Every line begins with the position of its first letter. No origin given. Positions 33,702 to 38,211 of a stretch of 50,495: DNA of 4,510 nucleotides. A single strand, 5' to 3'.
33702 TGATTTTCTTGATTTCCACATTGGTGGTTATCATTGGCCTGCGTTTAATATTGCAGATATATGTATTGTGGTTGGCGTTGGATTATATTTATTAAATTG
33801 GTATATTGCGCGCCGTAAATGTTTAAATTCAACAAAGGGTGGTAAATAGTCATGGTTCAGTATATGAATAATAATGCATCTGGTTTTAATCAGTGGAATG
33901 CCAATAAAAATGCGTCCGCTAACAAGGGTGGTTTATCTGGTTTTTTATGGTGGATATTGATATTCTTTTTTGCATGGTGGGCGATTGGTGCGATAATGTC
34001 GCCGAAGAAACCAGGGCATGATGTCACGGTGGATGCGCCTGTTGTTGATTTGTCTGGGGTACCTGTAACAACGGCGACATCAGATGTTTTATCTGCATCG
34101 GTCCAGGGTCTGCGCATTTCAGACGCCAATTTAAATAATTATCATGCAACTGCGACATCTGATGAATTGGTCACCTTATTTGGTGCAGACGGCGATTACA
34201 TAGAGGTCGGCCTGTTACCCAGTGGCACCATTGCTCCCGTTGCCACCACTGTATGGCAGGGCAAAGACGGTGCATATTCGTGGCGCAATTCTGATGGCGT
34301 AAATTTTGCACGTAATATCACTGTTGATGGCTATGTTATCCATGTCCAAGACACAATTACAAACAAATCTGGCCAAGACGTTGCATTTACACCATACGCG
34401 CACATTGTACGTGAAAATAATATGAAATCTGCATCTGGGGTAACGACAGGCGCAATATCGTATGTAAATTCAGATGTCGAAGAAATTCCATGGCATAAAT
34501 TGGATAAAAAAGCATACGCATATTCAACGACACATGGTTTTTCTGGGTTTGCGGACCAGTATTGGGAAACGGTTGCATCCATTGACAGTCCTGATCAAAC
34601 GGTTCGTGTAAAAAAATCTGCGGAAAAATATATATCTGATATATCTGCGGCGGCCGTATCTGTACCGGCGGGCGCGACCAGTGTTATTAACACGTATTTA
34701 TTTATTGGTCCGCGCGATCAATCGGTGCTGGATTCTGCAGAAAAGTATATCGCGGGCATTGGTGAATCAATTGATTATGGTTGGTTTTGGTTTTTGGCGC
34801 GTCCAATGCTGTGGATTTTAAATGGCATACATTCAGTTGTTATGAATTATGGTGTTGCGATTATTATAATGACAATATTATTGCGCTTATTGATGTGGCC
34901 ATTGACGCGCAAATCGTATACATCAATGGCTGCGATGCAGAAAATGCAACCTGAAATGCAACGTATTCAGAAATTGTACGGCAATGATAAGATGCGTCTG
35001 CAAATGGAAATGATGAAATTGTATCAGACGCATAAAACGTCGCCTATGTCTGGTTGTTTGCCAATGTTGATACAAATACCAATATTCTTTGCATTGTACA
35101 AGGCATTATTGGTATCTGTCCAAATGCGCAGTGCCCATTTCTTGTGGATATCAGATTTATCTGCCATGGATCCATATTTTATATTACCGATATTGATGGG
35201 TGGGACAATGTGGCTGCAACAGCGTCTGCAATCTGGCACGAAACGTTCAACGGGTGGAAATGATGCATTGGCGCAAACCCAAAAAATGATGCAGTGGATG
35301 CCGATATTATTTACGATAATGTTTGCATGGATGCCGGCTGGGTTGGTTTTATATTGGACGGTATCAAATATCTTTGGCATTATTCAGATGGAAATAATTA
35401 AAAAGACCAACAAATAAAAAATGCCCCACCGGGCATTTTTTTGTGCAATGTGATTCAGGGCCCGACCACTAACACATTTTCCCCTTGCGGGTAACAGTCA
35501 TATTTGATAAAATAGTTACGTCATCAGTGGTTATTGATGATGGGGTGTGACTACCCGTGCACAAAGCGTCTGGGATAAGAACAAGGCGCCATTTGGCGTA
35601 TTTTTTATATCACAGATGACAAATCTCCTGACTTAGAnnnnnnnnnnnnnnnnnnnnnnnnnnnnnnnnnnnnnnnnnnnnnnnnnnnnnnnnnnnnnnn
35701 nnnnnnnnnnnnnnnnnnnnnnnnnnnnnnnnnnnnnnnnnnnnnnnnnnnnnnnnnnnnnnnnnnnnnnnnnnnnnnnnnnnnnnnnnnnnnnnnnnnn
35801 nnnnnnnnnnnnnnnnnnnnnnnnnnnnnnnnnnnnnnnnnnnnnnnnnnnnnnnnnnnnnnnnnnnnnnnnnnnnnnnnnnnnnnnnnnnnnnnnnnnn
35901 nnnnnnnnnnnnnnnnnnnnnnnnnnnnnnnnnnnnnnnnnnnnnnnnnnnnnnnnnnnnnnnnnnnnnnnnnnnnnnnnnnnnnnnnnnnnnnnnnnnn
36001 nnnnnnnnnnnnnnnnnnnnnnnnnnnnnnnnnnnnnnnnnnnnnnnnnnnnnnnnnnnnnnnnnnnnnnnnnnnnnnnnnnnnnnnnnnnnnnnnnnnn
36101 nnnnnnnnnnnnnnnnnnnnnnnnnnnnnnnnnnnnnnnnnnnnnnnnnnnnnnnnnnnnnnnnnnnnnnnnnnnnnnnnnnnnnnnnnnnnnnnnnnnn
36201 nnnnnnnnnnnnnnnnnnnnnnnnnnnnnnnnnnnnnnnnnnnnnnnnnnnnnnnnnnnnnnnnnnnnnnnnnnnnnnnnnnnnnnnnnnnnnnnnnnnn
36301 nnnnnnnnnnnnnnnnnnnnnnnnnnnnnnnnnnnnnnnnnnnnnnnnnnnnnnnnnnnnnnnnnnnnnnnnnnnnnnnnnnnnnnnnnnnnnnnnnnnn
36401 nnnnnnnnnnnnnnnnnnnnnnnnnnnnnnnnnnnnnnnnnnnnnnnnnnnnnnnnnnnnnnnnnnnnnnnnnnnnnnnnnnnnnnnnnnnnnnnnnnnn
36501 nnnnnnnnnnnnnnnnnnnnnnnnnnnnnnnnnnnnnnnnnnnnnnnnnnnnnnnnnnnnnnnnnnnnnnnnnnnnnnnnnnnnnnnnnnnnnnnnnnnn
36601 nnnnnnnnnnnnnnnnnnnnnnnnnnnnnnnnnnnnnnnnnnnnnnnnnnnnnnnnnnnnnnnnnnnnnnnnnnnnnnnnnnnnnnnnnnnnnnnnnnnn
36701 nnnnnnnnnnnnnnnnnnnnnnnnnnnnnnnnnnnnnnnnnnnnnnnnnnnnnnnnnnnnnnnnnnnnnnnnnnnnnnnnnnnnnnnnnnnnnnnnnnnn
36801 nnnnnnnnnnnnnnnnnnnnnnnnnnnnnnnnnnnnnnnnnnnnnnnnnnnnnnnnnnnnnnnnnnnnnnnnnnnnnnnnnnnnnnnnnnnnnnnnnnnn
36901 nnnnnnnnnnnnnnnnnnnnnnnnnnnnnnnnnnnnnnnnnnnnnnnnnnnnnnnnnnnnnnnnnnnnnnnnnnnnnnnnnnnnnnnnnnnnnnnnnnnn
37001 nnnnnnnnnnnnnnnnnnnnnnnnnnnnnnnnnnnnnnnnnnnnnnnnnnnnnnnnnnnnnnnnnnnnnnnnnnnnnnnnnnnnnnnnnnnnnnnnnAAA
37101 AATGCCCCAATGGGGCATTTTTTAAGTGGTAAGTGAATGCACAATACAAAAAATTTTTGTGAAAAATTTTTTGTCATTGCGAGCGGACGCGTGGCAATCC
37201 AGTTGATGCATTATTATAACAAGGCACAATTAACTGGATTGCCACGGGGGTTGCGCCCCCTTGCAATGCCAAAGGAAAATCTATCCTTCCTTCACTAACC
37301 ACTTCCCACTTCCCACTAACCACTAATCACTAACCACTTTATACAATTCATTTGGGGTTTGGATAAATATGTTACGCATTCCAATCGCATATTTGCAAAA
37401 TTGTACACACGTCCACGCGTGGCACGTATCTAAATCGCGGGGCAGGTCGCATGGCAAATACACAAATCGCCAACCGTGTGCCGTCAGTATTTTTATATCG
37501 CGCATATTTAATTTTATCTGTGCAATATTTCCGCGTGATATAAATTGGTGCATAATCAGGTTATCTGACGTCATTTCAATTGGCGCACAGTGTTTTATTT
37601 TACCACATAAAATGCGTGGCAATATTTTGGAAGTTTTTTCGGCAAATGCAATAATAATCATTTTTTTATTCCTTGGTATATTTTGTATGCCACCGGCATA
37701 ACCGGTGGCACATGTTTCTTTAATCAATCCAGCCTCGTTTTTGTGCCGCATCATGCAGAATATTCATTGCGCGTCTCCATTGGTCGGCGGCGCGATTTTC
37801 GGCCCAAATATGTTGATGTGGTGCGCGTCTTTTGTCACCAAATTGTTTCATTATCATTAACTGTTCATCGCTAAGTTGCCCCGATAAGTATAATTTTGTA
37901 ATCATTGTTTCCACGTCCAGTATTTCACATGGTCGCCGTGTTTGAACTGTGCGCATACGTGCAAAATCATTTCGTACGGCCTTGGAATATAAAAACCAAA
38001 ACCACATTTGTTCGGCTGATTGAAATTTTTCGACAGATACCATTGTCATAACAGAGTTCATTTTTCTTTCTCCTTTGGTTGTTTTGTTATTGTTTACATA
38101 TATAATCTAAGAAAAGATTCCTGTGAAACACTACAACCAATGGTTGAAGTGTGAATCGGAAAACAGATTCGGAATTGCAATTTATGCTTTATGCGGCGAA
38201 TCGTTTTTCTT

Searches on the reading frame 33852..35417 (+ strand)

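Call 10: search_protein_families(library=pfam, proteins=[window:33852-35417:+], max_evalue=0.001)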
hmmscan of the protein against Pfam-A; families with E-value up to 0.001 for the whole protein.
window:33852-35417:+ (521 aa): 2 families
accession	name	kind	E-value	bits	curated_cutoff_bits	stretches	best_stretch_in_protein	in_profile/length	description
PF02096.25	60KD_IMP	-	1.7e-60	204.2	35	1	333-518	1-163/163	60Kd inner membrane protein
PF14849.12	YidC_periplas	-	8.8e-42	144.4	24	1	77-322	6-283/283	YidC periplasmic domain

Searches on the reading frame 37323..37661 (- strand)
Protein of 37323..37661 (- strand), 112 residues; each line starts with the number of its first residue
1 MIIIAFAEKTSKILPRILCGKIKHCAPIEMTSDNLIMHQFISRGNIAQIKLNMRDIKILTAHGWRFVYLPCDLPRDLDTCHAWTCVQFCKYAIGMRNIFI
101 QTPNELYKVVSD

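Call 31: search_protein_families(library=pfam, proteins=[window:37323-37661:-], max_evalue=5)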
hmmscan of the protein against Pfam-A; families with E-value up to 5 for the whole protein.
window:37323-37661:- (112 aa): 0 families

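Call 78: search_protein_families(library=ncbifam, proteins=[window:37323-37661:-], max_evalue=0.1)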
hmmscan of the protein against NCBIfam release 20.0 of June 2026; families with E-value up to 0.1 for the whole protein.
window:37323-37661:- (112 aa): 0 families

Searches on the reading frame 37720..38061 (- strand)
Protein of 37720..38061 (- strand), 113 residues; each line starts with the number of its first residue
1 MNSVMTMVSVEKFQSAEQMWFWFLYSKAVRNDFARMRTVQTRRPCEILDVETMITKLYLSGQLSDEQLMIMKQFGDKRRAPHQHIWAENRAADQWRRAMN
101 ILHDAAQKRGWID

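Call 10: search_protein_families(library=pfam, proteins=[window:37720-38061:-], max_evalue=0.001)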
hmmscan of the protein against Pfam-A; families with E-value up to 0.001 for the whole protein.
window:37720-38061:- (113 aa): 0 families

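Call 22: search_protein_families(library=phrogs, proteins=[window:37720-38061:-], max_evalue=0.01)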
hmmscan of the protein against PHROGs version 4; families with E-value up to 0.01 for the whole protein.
window:37720-38061:- (113 aa): 0 families

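Call 31: search_protein_families(library=pfam, proteins=[window:37720-38061:-], max_evalue=5)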
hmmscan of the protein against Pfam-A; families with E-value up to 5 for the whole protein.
window:37720-38061:- (113 aa): 0 families

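Call 78: search_protein_families(library=ncbifam, proteins=[window:37720-38061:-], max_evalue=0.1)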
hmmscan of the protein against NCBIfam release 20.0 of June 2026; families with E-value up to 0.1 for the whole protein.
window:37720-38061:- (113 aa): 0 families
